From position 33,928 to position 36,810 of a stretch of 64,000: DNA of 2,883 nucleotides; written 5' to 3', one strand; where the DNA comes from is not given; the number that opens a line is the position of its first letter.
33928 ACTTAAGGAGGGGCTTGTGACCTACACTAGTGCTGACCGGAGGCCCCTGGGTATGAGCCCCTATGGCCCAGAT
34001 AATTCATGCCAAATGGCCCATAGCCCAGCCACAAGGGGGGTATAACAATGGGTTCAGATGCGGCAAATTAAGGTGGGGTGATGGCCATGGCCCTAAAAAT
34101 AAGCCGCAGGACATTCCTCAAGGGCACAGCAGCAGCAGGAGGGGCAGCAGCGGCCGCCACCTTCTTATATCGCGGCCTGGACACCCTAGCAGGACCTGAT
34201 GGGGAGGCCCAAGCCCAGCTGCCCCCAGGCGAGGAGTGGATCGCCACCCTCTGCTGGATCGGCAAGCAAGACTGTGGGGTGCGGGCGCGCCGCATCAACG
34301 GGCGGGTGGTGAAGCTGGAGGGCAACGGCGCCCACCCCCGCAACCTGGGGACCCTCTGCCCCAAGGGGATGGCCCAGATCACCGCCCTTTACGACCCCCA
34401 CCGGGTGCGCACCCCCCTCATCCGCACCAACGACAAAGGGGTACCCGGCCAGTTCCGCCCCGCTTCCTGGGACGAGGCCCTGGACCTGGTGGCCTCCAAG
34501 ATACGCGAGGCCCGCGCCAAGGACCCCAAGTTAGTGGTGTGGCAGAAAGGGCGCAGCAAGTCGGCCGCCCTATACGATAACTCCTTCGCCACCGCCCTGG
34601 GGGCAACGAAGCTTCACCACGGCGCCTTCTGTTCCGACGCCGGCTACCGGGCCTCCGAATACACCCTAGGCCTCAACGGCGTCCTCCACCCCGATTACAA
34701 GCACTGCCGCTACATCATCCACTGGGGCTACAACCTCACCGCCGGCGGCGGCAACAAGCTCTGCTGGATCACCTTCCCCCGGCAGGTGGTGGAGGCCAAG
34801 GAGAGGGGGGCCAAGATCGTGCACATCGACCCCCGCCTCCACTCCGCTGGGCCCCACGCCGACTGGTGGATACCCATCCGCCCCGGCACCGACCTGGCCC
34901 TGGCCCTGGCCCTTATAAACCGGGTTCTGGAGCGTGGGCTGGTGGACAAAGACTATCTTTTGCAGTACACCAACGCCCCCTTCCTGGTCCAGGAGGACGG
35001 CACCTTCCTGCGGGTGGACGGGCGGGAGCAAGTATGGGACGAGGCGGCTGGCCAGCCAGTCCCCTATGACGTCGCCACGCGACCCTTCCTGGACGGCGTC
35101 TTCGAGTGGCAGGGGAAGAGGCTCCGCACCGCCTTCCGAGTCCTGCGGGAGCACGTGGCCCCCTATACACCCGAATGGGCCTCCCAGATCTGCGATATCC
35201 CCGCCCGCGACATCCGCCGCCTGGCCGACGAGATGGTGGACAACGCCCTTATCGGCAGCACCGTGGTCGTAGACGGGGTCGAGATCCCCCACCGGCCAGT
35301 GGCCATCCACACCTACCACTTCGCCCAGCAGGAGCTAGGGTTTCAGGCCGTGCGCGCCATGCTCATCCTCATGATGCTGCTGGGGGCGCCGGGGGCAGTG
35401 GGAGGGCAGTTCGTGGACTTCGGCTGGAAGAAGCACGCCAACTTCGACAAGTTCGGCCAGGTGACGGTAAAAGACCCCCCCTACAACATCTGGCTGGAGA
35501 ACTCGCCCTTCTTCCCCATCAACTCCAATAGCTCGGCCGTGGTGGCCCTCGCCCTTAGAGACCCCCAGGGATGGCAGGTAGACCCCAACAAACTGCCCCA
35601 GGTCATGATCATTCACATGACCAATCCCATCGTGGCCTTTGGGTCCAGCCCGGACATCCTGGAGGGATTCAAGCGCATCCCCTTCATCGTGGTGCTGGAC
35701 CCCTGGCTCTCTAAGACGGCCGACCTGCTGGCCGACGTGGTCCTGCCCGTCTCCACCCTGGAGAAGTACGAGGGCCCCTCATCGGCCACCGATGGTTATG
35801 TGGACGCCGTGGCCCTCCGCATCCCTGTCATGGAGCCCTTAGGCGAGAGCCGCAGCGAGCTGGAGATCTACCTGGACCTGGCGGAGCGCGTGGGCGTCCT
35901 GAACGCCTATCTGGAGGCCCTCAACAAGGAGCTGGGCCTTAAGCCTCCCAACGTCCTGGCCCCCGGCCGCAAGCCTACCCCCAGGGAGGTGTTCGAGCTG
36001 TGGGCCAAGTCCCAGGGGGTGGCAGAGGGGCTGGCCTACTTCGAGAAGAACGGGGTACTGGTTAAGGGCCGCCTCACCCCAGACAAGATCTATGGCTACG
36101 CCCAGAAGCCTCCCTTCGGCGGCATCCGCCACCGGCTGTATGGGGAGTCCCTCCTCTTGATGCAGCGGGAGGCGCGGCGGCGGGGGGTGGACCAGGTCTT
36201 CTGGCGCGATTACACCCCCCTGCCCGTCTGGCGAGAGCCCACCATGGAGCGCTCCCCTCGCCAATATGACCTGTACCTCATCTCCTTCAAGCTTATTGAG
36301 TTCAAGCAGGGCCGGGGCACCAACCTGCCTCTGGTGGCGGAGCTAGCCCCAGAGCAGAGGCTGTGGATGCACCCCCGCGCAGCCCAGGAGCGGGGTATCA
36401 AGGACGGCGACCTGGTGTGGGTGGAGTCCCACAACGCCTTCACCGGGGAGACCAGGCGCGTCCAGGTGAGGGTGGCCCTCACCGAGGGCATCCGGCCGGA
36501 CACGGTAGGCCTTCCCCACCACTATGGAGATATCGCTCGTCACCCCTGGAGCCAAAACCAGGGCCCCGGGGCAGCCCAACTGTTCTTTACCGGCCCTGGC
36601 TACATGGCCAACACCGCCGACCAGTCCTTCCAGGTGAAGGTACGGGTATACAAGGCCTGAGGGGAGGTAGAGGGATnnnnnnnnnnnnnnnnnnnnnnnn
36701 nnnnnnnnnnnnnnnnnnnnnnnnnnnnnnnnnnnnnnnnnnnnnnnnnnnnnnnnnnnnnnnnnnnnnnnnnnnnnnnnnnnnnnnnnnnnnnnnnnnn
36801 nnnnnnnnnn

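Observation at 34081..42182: Seven-gene Tat-dependent molybdoenzyme module with non-canonical accessory genes and no assignable substrate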

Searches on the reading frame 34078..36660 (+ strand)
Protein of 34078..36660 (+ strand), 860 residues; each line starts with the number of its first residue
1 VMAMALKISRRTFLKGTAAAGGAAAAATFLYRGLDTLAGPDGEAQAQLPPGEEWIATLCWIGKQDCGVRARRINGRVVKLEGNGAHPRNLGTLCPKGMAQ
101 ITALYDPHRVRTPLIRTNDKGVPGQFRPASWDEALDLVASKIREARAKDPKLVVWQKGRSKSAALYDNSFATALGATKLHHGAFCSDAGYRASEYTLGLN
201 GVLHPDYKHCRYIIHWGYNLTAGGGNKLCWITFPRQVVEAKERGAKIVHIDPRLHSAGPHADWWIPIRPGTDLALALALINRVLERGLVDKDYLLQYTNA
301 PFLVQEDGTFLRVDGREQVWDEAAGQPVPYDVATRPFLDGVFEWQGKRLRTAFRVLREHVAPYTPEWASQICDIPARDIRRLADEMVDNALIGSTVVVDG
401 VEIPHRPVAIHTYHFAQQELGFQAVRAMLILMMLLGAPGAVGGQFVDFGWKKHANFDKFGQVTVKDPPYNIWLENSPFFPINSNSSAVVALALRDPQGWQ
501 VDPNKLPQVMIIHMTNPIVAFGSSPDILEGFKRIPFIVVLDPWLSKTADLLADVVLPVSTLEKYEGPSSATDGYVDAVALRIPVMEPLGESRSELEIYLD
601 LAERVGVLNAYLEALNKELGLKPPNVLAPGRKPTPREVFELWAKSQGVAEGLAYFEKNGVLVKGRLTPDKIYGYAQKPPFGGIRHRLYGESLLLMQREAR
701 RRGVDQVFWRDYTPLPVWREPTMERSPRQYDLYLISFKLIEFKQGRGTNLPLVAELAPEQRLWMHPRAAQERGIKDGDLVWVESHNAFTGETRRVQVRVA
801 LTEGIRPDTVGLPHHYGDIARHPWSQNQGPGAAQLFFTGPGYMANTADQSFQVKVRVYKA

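Call 3: search_protein_families(library=pfam, proteins=[window:34078-36660:+], max_evalue=0.01)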
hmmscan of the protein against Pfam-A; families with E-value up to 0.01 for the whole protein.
window:34078-36660:+ (860 aa): 4 families
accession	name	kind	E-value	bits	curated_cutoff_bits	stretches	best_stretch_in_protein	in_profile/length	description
PF00384.28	Molybdopterin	-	3.2e-26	92.7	24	1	109-604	1-353/353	Molybdopterin oxidoreductase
PF01568.27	Molydop_binding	-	1.3e-15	57.8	26.8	1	732-820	1-83/110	Molydopterin dinucleotide binding domain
PF04879.21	Molybdop_Fe4S4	-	1.3e-06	28.7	22.7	1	54-102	3-51/55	Molybdopterin oxidoreductase Fe4S4 domain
PF10518.14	TAT_signal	-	7.5e-06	26.1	22.7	1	7-27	1-21/21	TAT (twin-arginine translocation) pathway signal sequence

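Call 4: search_protein_families(library=ncbifam, proteins=[window:34078-36660:+], max_evalue=0.01)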
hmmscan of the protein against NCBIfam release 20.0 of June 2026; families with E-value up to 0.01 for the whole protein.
window:34078-36660:+ (860 aa): 27 families (the best 25 are shown)
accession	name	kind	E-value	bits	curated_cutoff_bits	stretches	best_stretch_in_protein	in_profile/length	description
NF012032.0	PRK15488.1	equivalog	6.8e-82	275.7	694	3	7-299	2-282/759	thiosulfate reductase PhsA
TIGR01591.1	Fdh-alpha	equivalog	3.9e-48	164.1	666.25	3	59-296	3-236/672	formate dehydrogenase subunit alpha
TIGR02166.1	dmsA_ynfE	subfamily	4.1e-48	164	777.7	1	8-812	1-748/794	DMSO/selenate family reductase complex A subunit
TIGR01553.1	formate-DH-alph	equivalog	2.5e-45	154.6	814.2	3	235-444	241-439/1009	formate dehydrogenase-N subunit alpha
TIGR03479.1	DMSO_red_II_alp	subfamily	3.1e-45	154.6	984.75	2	94-448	105-468/913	molybdopterin-dependent oxidoreductase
NF041714.1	arsenate_red_ArrA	equivalog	2.6e-40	138.4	1600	1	7-390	2-359/848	arsenate respiratory reductase molybdopterin-containing subunit ArrA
NF041513.1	formate_DH_Act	exception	3.5e-39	134.3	1400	2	57-307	45-304/1067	formate dehydrogenase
NF041783.2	mnquin_red_QrcB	equivalog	2e-37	128.7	440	3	55-288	53-282/695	menaquinone reductase molybdopterin-binding-like subunit QrcB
NF047855.1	AssmNtatRedNasC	equivalog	9.9e-36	123.2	1100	3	85-300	53-265/708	assimilatory nitrate reductase catalytic subunit NasC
TIGR00509.1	bisC_fam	subfamily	2.1e-31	109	1017.55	2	361-616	276-521/772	molybdopterin guanine dinucleotide-containing S/N-oxide reductase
NF010055.0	PRK13532.1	equivalog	7.1e-27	94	904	2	7-442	2-417/830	nitrate reductase catalytic subunit NapA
TIGR01706.1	NAPA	equivalog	2.2e-25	89.2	930.55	2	7-389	1-364/830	periplasmic nitrate reductase subunit alpha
NF011566.1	PRK14990.1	exception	1.4e-23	82.9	1600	2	4-298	10-319/814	dimethylsulfoxide reductase subunit A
NF041885.1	selenate_YnfE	exception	5.2e-22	77.5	1675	1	8-298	3-306/805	selenate/tellurate reductase subunit YnfE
NF041884.1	selenate_YnfF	exception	2.1e-20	72.3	1650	1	8-298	1-299/798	selenate/tellurate reductase subunit YnfF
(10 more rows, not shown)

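Call 5: search_solved_structures(query=window:34078-36660:+, max_evalue=1e-10)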
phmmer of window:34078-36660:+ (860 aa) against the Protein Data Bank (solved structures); distinct sequences matched with E-value up to 1e-10: 43.
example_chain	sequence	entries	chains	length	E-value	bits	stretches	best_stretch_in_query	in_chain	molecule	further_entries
2vpw_A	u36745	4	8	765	2e-42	148.7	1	64-298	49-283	THIOSULFATE REDUCTASE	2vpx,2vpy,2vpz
7qv7_S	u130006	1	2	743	2.1e-31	112.3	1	53-296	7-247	Hydrogen dependent carbon dioxide reductase subunit FdhF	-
9vap_A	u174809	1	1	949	2.6e-30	108.6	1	5-296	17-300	Formate dehydrogenase molybdopterin-binding subunit FdhA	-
6cz7_A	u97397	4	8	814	6.8e-30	107.2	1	52-300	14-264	ArrA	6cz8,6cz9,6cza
7bkb_D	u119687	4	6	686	6e-26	94.2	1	53-299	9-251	Formate dehydrogenase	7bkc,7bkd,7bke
1h0h_A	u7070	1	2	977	7.8e-26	93.8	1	59-444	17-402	FORMATE DEHYDROGENASE SUBUNIT ALPHA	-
9rjy_A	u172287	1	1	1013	8e-26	93.8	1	235-444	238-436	Formate dehydrogenase, alpha subunit, selenocysteine-containing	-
6sdr_A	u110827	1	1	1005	8.6e-26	93.7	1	235-444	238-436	Formate dehydrogenase, alpha subunit, selenocysteine-containing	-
9rjz_A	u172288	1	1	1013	8.8e-26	93.6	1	235-444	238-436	Formate dehydrogenase, alpha subunit, selenocysteine-containing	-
6sdv_A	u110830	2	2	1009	9e-26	93.6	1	235-444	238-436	Formate dehydrogenase, alpha subunit, selenocysteine-containing,Formate dehydrogenase, alp | Formate dehydrogenase, alpha subunit, selenocysteine-containing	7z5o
30gj_A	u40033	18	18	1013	9.1e-26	93.6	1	235-444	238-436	Formate dehydrogenase, alpha subunit, selenocysteine-containing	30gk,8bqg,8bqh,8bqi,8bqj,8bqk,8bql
8cm4_A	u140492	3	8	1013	9.7e-26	93.5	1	235-444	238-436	Formate dehydrogenase, alpha subunit, selenocysteine-containing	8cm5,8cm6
9rk0_A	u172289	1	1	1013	1.2e-25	93.2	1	235-444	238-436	Formate dehydrogenase, alpha subunit, selenocysteine-containing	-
8rcg_A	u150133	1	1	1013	1.3e-25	93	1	235-444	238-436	Formate dehydrogenase, alpha subunit, selenocysteine-containing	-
8cm7_A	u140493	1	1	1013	1.5e-25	92.8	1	235-444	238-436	Formate dehydrogenase, alpha subunit, selenocysteine-containing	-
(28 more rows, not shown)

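Call 11: find_homologous_proteins(query=window:34078-36660:+, max_evalue=1e-20)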
Query window:34078-36660:+ (860 aa): 1364 proteins with E <= 1e-20 among 8000 candidates; the best 120 are listed.
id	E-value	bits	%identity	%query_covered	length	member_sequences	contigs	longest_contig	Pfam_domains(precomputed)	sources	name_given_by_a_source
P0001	0.0e+0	2010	99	100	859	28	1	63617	PF10518.15,PF00384.28,PF01568.28,PF04879.22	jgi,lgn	jgi:anaerobic selenocysteine-containing dehydrogenase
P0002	0.0e+0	1720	84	100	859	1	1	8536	PF00384.28,PF01568.28,PF04879.22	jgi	jgi:anaerobic selenocysteine-containing dehydrogenase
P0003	0.0e+0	1580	76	100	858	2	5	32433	PF00384.28,PF01568.28,PF04879.22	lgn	-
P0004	0.0e+0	1579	77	100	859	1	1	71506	PF10518.15,PF00384.28,PF01568.28,PF04879.22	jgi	-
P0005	0.0e+0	1528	75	100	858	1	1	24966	PF00384.28,PF01568.28,PF04879.22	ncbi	-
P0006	0.0e+0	1378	68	100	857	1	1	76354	PF00384.28,PF01568.28,PF04879.22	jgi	-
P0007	0.0e+0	1375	68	100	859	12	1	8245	PF00384.28,PF01568.28,PF04879.22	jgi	-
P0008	0.0e+0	1342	67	99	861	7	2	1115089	PF00384.28,PF01568.28,PF04879.22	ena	-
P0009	0.0e+0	1335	66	99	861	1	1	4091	PF00384.28,PF01568.28,PF04879.22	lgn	-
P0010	0.0e+0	1322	66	99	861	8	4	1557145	PF00384.28,PF01568.28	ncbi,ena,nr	ncbi:Polysulfide reductase chain A [bacterium HR29]|nr:Polysulfide reductase chain A [bacterium HR29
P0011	0.0e+0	1317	65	99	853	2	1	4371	PF00384.28,PF01568.28,PF04879.22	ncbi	-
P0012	0.0e+0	1311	64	99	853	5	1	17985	PF00384.28,PF01568.28,PF04879.22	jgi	jgi:anaerobic selenocysteine-containing dehydrogenase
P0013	0.0e+0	1294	64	99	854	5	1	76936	PF00384.28,PF01568.28,PF04879.22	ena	-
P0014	0.0e+0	1292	64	99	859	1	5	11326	PF00384.28,PF01568.28,PF04879.22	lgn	-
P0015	0.0e+0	1288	64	99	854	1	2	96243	PF00384.28,PF01568.28,PF04879.22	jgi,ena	-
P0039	0.0e+0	1252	62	99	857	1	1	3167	PF10518.15,PF00384.28,PF01568.28,PF04879.22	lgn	-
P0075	0.0e+0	1210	60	100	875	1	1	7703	PF10518.15,PF00384.28,PF01568.28,PF04879.22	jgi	jgi:anaerobic selenocysteine-containing dehydrogenase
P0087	0.0e+0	1199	59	99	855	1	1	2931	PF10518.15,PF00384.28,PF01568.28,PF04879.22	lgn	-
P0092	0.0e+0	1196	59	99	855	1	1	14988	PF10518.15,PF00384.28,PF01568.28,PF04879.22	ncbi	-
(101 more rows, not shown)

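Call 13: find_related_loci(query=A1, collection=genome_contigs, flank=10000)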
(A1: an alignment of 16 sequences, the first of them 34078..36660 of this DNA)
Query A1 (860 aa) in genome_contigs; peptide patterns used: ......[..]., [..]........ (x = any residue, [..] = any of these).
248 stretches matched a pattern; 238 encode a relative of the query (tblastn E <= 1e-3); the best 80 are kept; 80 distinct loci.
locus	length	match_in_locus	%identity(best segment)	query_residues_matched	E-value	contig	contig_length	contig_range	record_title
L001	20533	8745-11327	76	1-860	0e+0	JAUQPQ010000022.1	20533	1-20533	MAG: Chloroflexota bacterium isolate JZ-1.bins.128.201901 NODE_1932_length_20533_cov_4.750025, whole genome shotgun sequ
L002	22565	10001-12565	66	8-860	0e+0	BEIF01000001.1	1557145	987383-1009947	Bacterium HR29 DNA, contig: NODE_1_1, isolate: HRbin29, whole genome shotgun sequence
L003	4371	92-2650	65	6-859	0e+0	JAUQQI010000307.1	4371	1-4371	MAG: Chloroflexota bacterium isolate QQ.bins.59.201705 NODE_17896_length_4371_cov_0.801602, whole genome shotgun sequenc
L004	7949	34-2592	65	6-859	0e+0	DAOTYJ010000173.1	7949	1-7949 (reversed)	MAG TPA_asm: Dehalococcoidia bacterium isolate H24_334 k119_2357710, whole genome shotgun sequence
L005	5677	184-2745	63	6-860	0e+0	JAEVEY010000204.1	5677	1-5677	MAG: Candidatus Thermoflexus sinensis isolate QQ.bin.28 NODE_13647_length_5677_cov_2.13387, whole genome shotgun sequenc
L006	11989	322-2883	63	6-860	0e+0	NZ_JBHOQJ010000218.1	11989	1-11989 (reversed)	MAG: Thermoflexus sp. isolate C0_11 k141_283403, whole genome shotgun sequence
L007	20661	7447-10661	63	6-859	0e+0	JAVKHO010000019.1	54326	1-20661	MAG: Candidatus Tepidifontimicrobium thermophilum isolate HHBFW-2_201803_bins_14 HHBFW-2_201803_bins_14_scaffold_19, who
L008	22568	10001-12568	64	5-860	0e+0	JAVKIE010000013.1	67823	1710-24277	MAG: Candidatus Calidihabitans tengchongensis isolate JZ-2_201709_bins_171 JZ-2_201709_bins_171_scaffold_13, whole genom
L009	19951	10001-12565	62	6-860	0e+0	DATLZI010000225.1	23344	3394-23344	MAG TPA_asm: bacterium isolate SMAG_U13294 k141_424368, whole genome shotgun sequence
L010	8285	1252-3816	62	6-860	0e+0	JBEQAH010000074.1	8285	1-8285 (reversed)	MAG: bacterium isolate 03V1_S199.semibin_refined.081 NODE_5246_length_8285_cov_3.225668, whole genome shotgun sequence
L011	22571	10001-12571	62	5-860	0e+0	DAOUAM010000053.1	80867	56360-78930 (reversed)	MAG TPA_asm: Dehalococcoidia bacterium isolate H63_664 k137_411760, whole genome shotgun sequence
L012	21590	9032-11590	62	6-859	0e+0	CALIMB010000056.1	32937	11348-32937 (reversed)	MAG: uncultured Thermomicrobium sp. isolate S1_Bin_Bin_138_sub_1 genome assembly, contig: c_000000692100, whole genome s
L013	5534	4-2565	62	6-860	0e+0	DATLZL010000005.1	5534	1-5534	MAG TPA_asm: Candidatus Binatia bacterium isolate SMAG_U13297 k141_555794, whole genome shotgun sequence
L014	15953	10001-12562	62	5-859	0e+0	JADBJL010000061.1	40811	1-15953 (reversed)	MAG: Thermomicrobiaceae bacterium isolate Tumba.bins.21 NODE_1037_length_40811_cov_5.94484, whole genome shotgun sequenc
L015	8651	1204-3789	60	6-860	0e+0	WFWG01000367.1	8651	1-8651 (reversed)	MAG: Ardenticatenaceae bacterium isolate S141_12_esom k151_74608, whole genome shotgun sequence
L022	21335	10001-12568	58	5-860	0e+0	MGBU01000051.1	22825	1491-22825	MAG: Candidatus Rokubacteria bacterium GWA2_73_35 gwa2_scaffold_17261, whole genome shotgun sequence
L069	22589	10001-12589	55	7-859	0e+0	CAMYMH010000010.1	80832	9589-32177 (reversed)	MAG: uncultured Acidimicrobiaceae bacterium isolate ES_M_Acidobacteriota_15 genome assembly, contig: scaffold_293, whole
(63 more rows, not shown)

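Call 28: search_protein_families(library=pfam, proteins=[L069:6823-7746:+, L069:7743-9206:+, L069:9203-9892:+, L022:13335-13730:+, L022:6743-7696:+, L022:7699-9141:+], max_evalue=0.001)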
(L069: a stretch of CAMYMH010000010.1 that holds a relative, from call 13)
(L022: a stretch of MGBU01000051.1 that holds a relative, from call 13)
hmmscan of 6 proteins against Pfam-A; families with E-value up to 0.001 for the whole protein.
L069:6823-7746:+ (307 aa): 1 family
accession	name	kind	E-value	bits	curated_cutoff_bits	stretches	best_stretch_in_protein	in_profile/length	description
PF12974.12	Phosphonate-bd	-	7.6e-61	206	27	1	52-293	1-242/242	ABC transporter, phosphonate, periplasmic substrate-binding protein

L069:7743-9206:+ (487 aa): 4 families
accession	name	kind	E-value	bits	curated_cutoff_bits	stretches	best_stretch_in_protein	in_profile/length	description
PF07730.19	HisKA_3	-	1.6e-15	57.8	24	1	292-357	1-68/68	Histidine kinase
PF00672.30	HAMP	-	1.9e-14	54.1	25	1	214-265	1-52/53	HAMP domain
PF02518.31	HATPase_c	-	9.2e-12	45.8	26.4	1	397-486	3-108/111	Histidine kinase-, DNA gyrase B-, and HSP90-like ATPase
PF17203.10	sCache_3_2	-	1.1e-06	29.2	28.4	1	67-190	5-135/140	Single cache domain 3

L069:9203-9892:+ (229 aa): 3 families
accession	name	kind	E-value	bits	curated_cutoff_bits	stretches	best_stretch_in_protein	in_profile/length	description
PF00072.30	Response_reg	-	8.6e-28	97.2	30.2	1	6-118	1-111/111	Response regulator receiver domain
PF00196.25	GerE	-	5e-17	61.7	23.5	1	157-212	2-57/57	Bacterial regulatory proteins, luxR family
PF08281.18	Sigma70_r4_2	-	2.8e-05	24.1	25.7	1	157-197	10-51/54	Sigma-70, region 4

L022:13335-13730:+ (131 aa): 1 family
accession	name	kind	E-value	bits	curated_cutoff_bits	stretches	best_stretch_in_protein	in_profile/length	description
PF14522.11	Cytochrome_C7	-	0.00027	21.1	24.8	1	60-117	5-54/67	Cytochrome c7 and related cytochrome c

L022:6743-7696:+ (317 aa): 1 family
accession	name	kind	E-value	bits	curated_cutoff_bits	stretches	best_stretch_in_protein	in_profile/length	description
PF12974.12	Phosphonate-bd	-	2e-59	201.3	27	1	64-299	2-237/242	ABC transporter, phosphonate, periplasmic substrate-binding protein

L022:7699-9141:+ (480 aa): 5 families
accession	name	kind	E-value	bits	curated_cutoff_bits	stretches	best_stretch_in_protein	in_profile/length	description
PF02518.31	HATPase_c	-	8.1e-17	62.1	26.4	1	380-475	3-110/111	Histidine kinase-, DNA gyrase B-, and HSP90-like ATPase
PF07730.19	HisKA_3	-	7.4e-13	49.3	24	1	274-339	1-68/68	Histidine kinase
PF00672.30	HAMP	-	2e-10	41.3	25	1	200-246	5-51/53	HAMP domain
PF17203.10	sCache_3_2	-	7.6e-10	39.5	28.4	1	47-174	3-137/140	Single cache domain 3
PF13581.12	HATPase_c_2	-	4.7e-06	27.1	27.4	1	382-435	31-89/127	Histidine kinase-like ATPase domain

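Call 39: search_dna_similar(query=window:34078-36660:+, collection=plasmids, mode=protein, max_rows=40, max_evalue=1e-10)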
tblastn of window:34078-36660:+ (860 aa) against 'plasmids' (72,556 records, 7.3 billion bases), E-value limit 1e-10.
Records with a match: 565; places in all: 687; records where one place covers at least 80% of the query: 5.
Best place of each record, by identity: <60% 565.
By first word of the organism name: Escherichia 87; Sinorhizobium 73; Pantoea 46; Agrobacterium 28; Azospirillum 28; Rhizobium 25; Paracoccus 17; Salmonella 13; Roseomonas 12; Cereibacter 11; and 95 more.
By predicted mobility (MOB-suite, as given by PLSDB): non-mobilizable 367; conjugative 118; mobilizable 80.
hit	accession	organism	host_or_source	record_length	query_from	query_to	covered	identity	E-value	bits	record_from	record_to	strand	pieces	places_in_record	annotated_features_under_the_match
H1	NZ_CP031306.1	Natronorubrum bangense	Cell culture,The Bange salt-alkaline ...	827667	53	860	94%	31.1%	1e-114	393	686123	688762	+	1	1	molybdopterin-dependent oxidoreductase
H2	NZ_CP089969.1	Cereibacter azotoformans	Owen's River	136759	1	826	96%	27.5%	2e-49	197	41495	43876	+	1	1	molybdopterin-dependent oxidoreductase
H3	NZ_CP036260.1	Sporomusa termitida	whole organism,intestinal contents of ...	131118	74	812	86%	27.2%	9e-57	220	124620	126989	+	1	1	molybdopterin-dependent oxidoreductase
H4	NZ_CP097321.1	Candidatus Mycobacterium methanotrophicum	mixed culture,Cave biofilm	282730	57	817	88%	24.5%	1e-24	119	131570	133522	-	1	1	molybdopterin oxidoreductase family protein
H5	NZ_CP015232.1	Tritonibacter mobilis F1926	cell culture,seawater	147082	55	783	85%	24.8%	4e-37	159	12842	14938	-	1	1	molybdopterin-dependent oxidoreductase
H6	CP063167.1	Variovorax paradoxus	-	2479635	53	611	65%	29.3%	1e-42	177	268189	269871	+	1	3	molybdopterin-dependent oxidoreductase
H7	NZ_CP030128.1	Indioceanicola profundi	sediment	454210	57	606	64%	29.3%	2e-45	185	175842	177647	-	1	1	molybdopterin oxidoreductase family protein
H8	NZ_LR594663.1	Variovorax sp. RA8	Riverbed sediment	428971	53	611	65%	28.3%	2e-33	170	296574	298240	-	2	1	molybdopterin-dependent oxidoreductase | molybdopterin dinucleotide binding domain-containing protein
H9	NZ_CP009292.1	Novosphingobium pentaromativorans US6-1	mud sediment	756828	35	606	67%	27.3%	7e-32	142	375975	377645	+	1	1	molybdopterin-dependent oxidoreductase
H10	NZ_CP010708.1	Phaeobacter inhibens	cell culture,algae aquaculture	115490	55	605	64%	27.9%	1e-34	150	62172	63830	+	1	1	molybdopterin-dependent oxidoreductase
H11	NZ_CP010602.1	Phaeobacter inhibens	cell culture,clam larvae aquaculture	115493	55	605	64%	27.9%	1e-34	150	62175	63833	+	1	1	molybdopterin-dependent oxidoreductase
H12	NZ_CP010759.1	Phaeobacter inhibens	cell culture,clam larvae aquaculture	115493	55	605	64%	27.9%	1e-34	150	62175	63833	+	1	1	molybdopterin-dependent oxidoreductase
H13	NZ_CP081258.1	Phaeobacter inhibens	-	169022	55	605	64%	27.8%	8e-34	148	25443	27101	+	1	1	molybdopterin-dependent oxidoreductase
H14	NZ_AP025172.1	Cupriavidus sp. P-10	-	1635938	59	612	64%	27.6%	8e-28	129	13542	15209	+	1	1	none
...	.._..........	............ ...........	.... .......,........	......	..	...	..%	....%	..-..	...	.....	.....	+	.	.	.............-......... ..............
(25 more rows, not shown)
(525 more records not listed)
